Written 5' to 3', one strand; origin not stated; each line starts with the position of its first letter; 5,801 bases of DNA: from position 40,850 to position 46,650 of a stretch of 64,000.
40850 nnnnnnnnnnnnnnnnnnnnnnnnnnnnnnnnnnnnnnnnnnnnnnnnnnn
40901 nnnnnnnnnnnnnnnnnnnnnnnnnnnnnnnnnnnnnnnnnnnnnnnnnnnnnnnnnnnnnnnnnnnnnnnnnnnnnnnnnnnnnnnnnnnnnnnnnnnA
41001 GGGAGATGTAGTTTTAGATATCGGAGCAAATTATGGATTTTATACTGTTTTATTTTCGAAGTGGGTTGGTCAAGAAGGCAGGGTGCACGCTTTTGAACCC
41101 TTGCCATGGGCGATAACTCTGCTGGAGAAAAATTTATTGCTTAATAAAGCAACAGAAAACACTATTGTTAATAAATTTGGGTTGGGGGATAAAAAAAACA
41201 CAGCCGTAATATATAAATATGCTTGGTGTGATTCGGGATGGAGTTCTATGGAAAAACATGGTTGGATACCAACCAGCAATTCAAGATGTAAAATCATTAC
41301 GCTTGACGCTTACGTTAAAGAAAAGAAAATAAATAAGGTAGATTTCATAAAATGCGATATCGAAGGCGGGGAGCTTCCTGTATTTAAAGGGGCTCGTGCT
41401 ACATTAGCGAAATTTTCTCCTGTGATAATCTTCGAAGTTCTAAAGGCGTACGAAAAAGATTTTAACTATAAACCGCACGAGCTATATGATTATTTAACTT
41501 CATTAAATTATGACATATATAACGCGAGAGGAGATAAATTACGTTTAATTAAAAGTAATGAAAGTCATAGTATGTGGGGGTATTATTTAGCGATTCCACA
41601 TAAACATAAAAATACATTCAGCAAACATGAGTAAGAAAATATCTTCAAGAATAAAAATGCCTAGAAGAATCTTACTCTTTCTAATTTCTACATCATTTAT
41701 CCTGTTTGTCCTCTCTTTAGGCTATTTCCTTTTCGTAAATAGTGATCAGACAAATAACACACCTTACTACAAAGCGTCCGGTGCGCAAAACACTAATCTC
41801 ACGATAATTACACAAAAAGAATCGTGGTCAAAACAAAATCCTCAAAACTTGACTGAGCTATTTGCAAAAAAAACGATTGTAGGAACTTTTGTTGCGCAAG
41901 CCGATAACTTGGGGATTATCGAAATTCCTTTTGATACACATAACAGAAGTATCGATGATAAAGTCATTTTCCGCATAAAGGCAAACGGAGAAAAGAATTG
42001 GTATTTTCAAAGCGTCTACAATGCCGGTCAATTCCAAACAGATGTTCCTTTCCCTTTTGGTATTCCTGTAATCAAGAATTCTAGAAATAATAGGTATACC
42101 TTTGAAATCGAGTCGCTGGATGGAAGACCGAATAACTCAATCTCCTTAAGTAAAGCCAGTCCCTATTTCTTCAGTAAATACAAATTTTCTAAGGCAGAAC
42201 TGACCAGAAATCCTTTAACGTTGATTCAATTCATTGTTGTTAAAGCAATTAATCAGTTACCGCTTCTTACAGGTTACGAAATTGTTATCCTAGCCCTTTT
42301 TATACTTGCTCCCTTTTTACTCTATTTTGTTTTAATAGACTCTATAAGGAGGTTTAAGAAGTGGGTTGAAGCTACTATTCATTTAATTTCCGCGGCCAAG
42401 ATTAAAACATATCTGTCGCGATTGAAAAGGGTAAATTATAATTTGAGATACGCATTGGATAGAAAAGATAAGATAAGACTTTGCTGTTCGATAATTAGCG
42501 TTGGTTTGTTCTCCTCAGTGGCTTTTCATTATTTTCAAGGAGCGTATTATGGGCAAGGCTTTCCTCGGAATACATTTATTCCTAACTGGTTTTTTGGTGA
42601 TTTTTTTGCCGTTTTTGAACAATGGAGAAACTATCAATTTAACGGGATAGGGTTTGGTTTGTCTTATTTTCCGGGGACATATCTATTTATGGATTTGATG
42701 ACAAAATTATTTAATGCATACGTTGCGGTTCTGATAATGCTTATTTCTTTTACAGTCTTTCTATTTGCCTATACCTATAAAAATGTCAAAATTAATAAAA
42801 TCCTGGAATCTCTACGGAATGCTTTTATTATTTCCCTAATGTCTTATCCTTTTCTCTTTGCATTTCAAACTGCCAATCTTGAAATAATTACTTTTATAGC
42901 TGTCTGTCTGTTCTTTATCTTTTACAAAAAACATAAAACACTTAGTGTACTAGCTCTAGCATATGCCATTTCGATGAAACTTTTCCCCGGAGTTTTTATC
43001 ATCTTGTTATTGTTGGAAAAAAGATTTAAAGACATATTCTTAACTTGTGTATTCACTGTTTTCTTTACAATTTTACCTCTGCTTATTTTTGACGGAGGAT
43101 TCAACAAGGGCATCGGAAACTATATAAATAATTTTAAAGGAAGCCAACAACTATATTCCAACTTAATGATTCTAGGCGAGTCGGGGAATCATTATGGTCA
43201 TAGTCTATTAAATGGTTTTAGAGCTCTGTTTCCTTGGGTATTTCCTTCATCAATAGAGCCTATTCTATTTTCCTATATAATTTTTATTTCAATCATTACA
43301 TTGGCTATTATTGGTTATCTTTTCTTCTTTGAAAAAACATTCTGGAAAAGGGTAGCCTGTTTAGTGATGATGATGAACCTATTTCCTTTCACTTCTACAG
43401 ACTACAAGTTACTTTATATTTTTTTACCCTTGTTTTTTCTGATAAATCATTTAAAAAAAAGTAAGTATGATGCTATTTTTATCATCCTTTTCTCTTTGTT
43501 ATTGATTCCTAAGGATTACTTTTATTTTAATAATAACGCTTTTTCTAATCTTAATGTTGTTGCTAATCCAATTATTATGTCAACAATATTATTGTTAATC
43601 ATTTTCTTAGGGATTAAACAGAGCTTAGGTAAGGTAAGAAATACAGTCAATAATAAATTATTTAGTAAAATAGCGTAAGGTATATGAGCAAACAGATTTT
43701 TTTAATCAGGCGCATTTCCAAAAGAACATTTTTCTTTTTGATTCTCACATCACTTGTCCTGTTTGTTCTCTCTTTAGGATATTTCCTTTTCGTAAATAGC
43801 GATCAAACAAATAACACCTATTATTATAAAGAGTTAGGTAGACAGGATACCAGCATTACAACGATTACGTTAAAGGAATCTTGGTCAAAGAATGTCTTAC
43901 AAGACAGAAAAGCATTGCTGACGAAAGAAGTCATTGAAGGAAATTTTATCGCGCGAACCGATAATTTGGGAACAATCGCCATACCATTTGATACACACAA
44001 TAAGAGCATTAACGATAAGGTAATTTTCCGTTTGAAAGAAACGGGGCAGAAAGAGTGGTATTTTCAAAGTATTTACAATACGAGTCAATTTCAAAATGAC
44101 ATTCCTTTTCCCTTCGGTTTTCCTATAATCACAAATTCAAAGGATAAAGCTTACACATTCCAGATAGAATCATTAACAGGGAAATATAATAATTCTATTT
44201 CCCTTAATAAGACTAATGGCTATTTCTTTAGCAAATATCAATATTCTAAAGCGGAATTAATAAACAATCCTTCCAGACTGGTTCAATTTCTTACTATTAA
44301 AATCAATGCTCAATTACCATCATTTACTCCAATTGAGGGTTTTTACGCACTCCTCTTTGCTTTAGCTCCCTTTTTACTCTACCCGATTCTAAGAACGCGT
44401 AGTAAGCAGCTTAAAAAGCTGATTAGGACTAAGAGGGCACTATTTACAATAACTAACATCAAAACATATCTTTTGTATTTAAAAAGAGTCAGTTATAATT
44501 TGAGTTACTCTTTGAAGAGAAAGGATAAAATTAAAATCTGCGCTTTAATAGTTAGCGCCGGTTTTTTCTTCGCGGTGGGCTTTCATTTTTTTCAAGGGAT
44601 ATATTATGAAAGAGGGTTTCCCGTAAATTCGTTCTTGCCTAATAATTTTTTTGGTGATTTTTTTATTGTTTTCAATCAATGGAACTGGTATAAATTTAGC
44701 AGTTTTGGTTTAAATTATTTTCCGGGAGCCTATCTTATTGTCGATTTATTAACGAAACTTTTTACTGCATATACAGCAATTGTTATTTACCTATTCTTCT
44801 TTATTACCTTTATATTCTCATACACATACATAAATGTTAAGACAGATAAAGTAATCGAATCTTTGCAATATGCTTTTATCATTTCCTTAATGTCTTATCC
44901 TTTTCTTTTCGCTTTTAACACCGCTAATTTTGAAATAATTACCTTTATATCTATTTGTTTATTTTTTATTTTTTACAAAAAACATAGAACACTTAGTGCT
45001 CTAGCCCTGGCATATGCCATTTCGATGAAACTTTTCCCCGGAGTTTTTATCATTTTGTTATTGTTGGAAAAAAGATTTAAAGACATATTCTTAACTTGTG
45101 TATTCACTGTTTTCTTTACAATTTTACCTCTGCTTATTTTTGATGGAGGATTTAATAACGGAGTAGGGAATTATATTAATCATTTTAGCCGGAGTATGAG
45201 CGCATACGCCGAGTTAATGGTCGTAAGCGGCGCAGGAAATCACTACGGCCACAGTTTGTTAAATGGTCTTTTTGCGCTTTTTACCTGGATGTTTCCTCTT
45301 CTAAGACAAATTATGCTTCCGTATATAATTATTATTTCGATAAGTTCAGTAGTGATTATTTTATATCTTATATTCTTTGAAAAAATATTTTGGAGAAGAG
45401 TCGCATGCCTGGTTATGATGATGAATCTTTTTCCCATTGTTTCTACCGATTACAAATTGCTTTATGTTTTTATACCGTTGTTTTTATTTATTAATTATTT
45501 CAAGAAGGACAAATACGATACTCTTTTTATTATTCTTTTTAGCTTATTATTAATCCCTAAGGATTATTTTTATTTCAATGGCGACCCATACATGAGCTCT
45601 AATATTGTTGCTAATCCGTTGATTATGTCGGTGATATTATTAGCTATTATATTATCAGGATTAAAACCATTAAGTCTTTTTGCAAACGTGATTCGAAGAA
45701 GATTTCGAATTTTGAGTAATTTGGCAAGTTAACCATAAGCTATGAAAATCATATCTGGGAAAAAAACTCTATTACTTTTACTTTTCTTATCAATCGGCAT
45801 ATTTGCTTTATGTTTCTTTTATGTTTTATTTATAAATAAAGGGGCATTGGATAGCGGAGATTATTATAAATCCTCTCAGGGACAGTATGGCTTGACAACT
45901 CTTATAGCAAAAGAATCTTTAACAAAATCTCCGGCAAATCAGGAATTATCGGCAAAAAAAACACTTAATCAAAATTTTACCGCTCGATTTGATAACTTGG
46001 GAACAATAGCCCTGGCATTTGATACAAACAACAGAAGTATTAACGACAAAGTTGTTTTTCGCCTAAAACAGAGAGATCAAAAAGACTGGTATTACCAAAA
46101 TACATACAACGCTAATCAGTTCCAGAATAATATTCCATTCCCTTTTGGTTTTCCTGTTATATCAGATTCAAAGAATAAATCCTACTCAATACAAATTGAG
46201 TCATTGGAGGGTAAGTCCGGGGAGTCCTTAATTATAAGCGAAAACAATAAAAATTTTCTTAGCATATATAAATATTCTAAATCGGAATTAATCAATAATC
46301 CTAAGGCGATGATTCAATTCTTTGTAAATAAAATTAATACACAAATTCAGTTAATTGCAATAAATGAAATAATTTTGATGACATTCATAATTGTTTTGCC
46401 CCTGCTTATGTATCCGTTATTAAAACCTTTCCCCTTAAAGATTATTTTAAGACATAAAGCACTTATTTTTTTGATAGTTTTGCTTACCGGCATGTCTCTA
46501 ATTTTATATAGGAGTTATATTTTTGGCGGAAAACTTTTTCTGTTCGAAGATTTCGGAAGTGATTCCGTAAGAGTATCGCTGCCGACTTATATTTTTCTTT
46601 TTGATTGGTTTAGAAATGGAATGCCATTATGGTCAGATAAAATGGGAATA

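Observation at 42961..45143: Localized gene conversion between tandem paralogs preserving an identical catalytic-loop segment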

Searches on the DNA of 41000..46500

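Call 55: search_rna_families(source=window, start=41000, end=46500, threshold=evalue, max_evalue=1)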
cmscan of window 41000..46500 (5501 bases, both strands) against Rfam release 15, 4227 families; matches with E-value up to 1: 1.
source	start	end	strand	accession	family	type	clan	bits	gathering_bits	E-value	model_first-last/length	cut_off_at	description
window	44026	44055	+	RF03156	L31-Firmicutes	Cis-reg; leader;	CL00118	25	33.3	0.046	1-32/32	no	L31-Firmicutes ribosomal protein leader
